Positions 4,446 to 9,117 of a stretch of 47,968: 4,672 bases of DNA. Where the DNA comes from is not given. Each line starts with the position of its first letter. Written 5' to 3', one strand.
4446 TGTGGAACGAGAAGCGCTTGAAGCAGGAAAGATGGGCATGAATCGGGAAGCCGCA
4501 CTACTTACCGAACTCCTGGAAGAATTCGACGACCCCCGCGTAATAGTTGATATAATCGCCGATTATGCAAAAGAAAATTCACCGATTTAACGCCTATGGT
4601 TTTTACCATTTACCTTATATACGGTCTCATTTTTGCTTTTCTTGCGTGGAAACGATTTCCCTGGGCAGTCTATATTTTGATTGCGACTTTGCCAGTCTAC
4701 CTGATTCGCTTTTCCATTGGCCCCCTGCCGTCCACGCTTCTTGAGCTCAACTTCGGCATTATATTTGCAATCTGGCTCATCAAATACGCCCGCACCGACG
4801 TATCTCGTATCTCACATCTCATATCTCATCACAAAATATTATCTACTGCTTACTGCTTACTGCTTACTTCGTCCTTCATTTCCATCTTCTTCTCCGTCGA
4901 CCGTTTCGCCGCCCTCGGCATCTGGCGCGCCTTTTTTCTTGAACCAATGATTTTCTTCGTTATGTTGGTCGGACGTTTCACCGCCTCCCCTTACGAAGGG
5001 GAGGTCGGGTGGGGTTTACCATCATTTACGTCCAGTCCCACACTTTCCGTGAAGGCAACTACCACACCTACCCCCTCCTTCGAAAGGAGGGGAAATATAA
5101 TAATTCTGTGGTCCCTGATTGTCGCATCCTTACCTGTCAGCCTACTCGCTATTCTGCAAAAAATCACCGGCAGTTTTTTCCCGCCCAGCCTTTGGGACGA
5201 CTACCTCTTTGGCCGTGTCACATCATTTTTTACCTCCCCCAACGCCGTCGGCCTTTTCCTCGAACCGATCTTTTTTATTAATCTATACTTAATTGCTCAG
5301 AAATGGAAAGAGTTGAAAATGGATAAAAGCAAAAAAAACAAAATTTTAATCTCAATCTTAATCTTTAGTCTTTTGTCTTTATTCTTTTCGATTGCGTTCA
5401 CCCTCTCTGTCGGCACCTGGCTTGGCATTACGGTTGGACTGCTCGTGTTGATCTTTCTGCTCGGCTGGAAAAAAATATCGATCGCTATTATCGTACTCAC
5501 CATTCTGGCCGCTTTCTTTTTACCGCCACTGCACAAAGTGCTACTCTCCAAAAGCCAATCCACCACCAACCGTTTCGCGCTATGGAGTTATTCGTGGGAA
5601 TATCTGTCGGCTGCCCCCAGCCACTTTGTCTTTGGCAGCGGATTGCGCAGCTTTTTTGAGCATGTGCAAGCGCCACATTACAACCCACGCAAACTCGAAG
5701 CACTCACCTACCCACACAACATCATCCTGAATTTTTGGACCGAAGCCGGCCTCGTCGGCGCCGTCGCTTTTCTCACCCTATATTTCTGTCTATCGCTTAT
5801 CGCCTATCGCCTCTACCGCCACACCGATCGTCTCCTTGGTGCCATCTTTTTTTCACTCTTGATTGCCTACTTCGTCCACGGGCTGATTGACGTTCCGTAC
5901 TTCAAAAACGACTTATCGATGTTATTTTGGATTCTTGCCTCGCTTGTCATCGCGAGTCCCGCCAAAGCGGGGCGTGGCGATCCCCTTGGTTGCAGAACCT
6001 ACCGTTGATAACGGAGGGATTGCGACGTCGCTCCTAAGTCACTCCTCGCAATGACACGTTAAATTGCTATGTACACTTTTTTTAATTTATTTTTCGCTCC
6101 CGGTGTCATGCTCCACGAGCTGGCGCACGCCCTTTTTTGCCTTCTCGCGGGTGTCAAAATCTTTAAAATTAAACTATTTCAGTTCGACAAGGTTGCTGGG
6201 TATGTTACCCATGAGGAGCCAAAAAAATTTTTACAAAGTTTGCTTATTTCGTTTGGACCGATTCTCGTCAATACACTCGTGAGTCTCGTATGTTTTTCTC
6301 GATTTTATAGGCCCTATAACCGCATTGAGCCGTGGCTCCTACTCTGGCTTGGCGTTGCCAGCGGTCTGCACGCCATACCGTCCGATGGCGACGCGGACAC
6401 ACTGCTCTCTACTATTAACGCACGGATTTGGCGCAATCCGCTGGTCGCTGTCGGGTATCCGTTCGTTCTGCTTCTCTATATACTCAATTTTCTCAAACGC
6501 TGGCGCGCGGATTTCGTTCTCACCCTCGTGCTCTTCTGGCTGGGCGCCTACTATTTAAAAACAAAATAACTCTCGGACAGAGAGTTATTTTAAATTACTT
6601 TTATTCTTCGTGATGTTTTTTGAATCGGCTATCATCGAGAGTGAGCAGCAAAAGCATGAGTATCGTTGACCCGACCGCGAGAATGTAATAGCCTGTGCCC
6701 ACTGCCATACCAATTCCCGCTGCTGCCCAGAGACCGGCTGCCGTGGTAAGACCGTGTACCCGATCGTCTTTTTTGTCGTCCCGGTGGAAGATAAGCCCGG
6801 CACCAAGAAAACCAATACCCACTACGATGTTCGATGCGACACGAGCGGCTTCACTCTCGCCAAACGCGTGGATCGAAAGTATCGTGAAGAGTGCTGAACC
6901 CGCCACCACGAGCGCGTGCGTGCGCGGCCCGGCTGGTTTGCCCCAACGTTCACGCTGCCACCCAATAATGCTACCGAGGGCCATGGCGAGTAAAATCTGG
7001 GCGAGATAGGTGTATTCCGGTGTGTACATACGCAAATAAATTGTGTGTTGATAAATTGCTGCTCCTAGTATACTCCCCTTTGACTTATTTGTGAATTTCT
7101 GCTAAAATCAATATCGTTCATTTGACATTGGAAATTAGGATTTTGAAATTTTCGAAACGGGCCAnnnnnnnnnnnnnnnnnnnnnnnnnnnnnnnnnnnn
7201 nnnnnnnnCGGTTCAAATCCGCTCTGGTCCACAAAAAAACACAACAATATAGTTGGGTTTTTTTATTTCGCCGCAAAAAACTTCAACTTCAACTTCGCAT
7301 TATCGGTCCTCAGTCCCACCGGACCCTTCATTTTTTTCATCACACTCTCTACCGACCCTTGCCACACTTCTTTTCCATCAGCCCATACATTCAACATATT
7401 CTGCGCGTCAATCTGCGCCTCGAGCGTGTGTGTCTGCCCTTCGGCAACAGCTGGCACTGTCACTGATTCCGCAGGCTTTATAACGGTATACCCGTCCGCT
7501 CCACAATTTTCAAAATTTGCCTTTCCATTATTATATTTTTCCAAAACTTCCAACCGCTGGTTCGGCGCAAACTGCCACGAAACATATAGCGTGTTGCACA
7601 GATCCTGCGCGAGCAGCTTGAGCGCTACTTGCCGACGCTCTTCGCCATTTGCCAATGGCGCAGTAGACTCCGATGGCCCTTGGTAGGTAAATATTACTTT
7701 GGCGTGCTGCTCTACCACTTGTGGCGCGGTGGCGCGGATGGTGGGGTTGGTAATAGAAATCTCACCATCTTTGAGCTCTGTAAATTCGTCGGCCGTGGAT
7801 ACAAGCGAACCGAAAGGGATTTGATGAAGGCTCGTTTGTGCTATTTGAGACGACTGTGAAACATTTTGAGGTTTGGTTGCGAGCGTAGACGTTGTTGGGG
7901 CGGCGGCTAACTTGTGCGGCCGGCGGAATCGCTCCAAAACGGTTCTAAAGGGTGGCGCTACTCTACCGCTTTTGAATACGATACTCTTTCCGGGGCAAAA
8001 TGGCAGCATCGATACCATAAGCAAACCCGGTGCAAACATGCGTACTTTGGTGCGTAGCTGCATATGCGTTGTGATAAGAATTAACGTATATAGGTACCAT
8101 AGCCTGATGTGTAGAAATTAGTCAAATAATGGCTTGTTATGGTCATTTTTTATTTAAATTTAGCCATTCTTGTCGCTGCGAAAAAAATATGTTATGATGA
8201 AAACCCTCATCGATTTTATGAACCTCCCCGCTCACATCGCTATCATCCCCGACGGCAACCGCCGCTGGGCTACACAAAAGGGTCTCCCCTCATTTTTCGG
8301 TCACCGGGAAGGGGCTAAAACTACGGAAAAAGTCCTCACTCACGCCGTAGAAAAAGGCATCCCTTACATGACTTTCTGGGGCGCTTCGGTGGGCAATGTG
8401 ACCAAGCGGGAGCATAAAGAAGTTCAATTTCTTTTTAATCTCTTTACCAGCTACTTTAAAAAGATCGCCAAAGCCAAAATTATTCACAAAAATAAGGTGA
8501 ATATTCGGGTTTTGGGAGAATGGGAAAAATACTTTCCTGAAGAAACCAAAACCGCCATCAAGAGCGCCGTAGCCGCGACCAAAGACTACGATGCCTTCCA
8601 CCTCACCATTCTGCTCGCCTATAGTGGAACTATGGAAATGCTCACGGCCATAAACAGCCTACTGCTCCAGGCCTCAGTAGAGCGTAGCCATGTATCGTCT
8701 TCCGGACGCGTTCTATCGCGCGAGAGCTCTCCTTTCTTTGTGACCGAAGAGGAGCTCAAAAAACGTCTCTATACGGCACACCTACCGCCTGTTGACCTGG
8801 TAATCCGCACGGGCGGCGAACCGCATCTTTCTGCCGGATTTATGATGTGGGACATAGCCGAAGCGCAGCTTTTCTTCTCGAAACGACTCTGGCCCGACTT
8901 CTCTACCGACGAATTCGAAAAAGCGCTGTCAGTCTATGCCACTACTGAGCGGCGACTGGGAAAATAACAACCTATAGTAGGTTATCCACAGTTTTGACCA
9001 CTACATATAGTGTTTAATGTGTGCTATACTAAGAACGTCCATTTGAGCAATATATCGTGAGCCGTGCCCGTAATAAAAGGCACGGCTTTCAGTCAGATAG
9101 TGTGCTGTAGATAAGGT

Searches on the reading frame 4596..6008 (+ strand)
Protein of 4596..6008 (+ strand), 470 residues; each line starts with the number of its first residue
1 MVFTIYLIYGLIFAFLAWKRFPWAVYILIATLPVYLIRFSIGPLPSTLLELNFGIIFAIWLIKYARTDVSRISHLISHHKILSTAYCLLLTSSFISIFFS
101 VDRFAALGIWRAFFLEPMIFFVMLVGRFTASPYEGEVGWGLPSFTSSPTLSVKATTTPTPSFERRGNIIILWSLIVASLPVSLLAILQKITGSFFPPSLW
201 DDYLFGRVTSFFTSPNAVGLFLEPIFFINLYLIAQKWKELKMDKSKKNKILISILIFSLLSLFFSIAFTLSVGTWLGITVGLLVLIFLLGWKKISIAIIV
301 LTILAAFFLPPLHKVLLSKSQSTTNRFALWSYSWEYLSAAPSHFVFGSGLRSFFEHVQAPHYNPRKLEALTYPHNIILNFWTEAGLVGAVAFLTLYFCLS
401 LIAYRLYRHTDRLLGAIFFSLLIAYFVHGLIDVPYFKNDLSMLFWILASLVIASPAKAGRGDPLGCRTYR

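Call 14: search_protein_families(library=pfam, proteins=[window:4596-6008:+], max_evalue=0.00001)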
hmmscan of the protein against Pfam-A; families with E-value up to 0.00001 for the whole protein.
window:4596-6008:+ (470 aa): 1 family
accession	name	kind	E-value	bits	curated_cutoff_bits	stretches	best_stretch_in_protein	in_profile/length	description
PF04932.20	Wzy_C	-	1.6e-14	54.4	31.7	1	258-393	2-149/149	O-Antigen ligase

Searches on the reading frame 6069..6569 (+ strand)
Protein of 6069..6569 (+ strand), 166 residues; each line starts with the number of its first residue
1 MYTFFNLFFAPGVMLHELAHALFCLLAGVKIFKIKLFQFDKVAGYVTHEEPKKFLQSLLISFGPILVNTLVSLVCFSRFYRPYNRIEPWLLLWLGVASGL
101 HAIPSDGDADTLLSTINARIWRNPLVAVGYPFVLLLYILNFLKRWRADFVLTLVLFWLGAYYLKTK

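Call 107: search_protein_families(library=pfam, proteins=[window:6069-6569:+], max_evalue=0.0001)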
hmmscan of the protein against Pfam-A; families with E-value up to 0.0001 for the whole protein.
window:6069-6569:+ (166 aa): 2 families
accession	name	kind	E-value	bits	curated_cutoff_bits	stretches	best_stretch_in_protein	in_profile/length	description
PF11667.14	DUF3267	-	6.3e-06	26.9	27.1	1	13-94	5-83/108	Putative zincin peptidase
PF13398.12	Peptidase_M50B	-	6.1e-05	23.2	26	1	13-96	25-102/201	Peptidase M50B-like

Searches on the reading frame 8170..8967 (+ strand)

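Call 107: search_protein_families(library=pfam, proteins=[window:8170-8967:+], max_evalue=0.0001)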
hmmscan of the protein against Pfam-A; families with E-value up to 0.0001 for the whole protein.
window:8170-8967:+ (265 aa): 1 family
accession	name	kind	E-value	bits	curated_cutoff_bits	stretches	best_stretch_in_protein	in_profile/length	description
PF01255.24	Prenyltransf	-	3.1e-57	194.1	27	1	26-264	1-219/219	Putative undecaprenyl diphosphate synthase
